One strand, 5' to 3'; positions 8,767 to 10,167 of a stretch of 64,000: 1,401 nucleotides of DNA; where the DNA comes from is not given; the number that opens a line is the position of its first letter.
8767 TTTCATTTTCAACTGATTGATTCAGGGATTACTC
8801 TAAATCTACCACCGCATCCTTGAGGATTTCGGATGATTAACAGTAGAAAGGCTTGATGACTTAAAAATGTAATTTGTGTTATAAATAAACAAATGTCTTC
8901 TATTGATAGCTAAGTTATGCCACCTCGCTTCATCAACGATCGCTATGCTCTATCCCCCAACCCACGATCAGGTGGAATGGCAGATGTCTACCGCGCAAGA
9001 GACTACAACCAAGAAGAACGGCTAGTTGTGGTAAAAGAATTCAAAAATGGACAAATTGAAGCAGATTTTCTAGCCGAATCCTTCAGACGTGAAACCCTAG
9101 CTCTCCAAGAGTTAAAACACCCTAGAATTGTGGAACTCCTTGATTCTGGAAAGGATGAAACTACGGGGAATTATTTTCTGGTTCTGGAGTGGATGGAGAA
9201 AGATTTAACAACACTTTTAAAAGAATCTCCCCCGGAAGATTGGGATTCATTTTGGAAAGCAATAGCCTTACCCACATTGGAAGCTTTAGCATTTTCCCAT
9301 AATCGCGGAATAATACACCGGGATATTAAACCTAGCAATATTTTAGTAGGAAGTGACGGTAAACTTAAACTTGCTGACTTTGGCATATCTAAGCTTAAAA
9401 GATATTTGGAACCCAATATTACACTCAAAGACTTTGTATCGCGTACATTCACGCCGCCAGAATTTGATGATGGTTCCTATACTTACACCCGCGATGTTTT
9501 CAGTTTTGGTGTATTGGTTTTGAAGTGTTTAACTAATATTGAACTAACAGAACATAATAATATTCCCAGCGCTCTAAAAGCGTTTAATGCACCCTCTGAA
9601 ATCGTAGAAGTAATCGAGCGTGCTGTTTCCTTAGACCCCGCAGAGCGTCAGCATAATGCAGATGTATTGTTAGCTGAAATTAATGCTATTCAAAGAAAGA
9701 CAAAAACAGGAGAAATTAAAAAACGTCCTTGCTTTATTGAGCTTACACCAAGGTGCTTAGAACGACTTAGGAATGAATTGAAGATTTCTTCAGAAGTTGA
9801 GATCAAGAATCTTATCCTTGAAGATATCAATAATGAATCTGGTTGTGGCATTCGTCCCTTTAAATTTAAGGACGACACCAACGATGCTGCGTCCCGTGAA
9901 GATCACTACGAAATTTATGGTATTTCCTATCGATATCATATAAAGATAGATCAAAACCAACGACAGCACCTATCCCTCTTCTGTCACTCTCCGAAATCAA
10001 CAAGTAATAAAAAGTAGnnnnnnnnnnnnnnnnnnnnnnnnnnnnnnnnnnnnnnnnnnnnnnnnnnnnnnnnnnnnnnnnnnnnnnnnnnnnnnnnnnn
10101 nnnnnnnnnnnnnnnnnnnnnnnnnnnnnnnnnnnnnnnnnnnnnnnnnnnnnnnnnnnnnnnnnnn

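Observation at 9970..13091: Nested insertion: IS5/IS1182-like element inside the transposase gene of an IS701-like element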

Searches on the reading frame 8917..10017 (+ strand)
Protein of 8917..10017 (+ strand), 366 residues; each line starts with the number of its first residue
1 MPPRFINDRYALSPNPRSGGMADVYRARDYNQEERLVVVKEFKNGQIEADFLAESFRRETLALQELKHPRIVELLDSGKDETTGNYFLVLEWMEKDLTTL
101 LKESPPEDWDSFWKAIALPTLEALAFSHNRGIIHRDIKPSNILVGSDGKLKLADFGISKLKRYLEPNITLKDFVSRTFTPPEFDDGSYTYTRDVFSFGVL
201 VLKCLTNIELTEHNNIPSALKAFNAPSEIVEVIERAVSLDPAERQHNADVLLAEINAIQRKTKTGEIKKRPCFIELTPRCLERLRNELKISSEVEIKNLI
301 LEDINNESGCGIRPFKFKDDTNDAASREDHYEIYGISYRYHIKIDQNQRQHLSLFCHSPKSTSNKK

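Call 7: search_protein_families(library=pfam, proteins=[window:8917-10017:+], max_evalue=0.01)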
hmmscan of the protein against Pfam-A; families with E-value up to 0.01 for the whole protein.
window:8917-10017:+ (366 aa): 5 families
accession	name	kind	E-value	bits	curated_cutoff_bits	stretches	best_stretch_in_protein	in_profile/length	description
PF00069.31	Pkinase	-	1.5e-35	123.3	31.7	1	18-233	9-220/263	Protein kinase domain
PF07714.23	PK_Tyr_Ser-Thr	-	8e-23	81.5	23.1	1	19-220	10-205/258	Protein tyrosine and serine/threonine kinase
PF03109.22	ABC1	-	0.00013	21.6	22.9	1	53-159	117-215/244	ABC1 atypical kinase-like domain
PF14531.12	Kinase-like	-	0.00015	21.6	25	1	84-192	109-222/289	Kinase-like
PF01636.29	APH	-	0.0016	18.7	23.2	1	92-150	130-188/239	Phosphotransferase enzyme family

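Call 8: search_protein_families(library=ncbifam, proteins=[window:8917-10017:+], max_evalue=0.01)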
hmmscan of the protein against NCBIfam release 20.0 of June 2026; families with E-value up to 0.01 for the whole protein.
window:8917-10017:+ (366 aa): 16 families
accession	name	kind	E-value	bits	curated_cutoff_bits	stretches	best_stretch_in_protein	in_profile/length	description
NF033483.0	PknB_PASTA_kin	equivalog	2.6e-40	139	450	1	3-264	2-274/563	Stk1 family PASTA domain-containing Ser/Thr kinase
NF047741.1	antiphage_MADS6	equivalog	1.7e-31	109.4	460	2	116-295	304-498/612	methylation-associated defense system protein kinase MAD6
TIGR03903.1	TOMM_kin_cyc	equivalog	1.2e-22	79.7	705.75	1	36-209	5-187/1267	TOMM system kinase/cyclase fusion protein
NF038150.1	lanthi_synth_IV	equivalog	1.5e-18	66.5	650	1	4-261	185-459/851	class IV lanthionine synthetase LanL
NF052427.1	StpK7MSMEG_1200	equivalog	3.4e-18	65.4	900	1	17-207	16-205/601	serine/threonine protein kinase StpK7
NF009651.0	PRK13184.1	equivalog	3.7e-11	41.8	839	1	18-163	12-165/932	serine/threonine-protein kinase PknD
NF038151.1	lanthi_synth_III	equivalog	9.2e-10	37.5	575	1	24-210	236-428/833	class III lanthionine synthetase LanKC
NF033442.0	BREX_PglW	equivalog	9.6e-10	36.8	990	1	53-160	552-662/1391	BREX system serine/threonine kinase PglW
NF043056.1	T4SS_LegK1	equivalog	1.2e-06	27.4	550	1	129-200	207-279/516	Dot/Icm T4SS effector kinase LegK1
NF053615.1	SerThrKinAfsKStmc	equivalog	1.3e-06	27.4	1300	1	116-198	117-200/809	protein serine/threonine kinase AfsK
TIGR03724.2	arch_bud32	equivalog_domain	7.4e-06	25.6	125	1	121-165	95-138/193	KEOPS complex kinase/ATPase Bud32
NF011462.0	PRK14879.1-3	equivalog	0.0002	21.2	174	1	127-166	98-136/192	Kae1-associated kinase Bud32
NF011463.0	PRK14879.1-4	equivalog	0.00095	18.6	188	1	124-164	127-166/237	Kae1-associated kinase Bud32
NF007174.0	PRK09605.1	equivalog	0.0012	17.5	447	1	121-166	437-481/535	bifunctional N(6)-L-threonylcarbamoyladenine synthase/serine/threonine protein kinase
NF011464.0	PRK14879.1-7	equivalog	0.0019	18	246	1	85-166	80-157/221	Kae1-associated kinase Bud32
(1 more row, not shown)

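Call 43: search_protein_families(library=padloc, proteins=[window:8917-10017:+], max_evalue=0.001)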
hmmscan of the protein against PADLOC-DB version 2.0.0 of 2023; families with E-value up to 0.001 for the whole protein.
window:8917-10017:+ (366 aa): 34 families (the best 25 are shown)
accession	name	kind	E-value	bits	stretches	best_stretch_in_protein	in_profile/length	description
PDLC03920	MkoA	-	4.8e-75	251.6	1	4-360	5-385/1112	-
PDLC04042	PD-T4-6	-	2.8e-42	143.3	1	3-264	4-278/292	-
PDLC04138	mad6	-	5.2e-42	142.6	1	18-215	61-260/659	mads_6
PDLC04061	PD-T4-6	-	5.7e-38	129.7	1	6-265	14-292/510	-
PDLC04057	PD-T4-6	-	4.7e-36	122.8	1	5-267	5-279/443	-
PDLC04053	PD-T4-6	-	5.5e-35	119.3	1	9-266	10-279/311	-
PDLC04060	PD-T4-6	-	6.7e-35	118.9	1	4-262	4-273/486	-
PDLC04054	PD-T4-6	-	3.3e-34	116.8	1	16-269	18-284/347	-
PDLC04044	PD-T4-6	-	1.1e-32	111.6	1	6-293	30-325/372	-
PDLC04047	PD-T4-6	-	2e-32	110.6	1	7-264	9-278/327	-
PDLC04048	PD-T4-6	-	2.8e-31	107.2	1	5-225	7-227/354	-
PDLC04043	PD-T4-6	-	2e-30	104.3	1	8-264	15-283/452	-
PDLC04052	PD-T4-6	-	8.6e-29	99.1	1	3-200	4-205/496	-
PDLC04039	PD-T4-6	-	7.8e-28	95.7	1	8-260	14-277/458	-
PDLC04055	PD-T4-6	-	2.5e-27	93.8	1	18-161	80-222/496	-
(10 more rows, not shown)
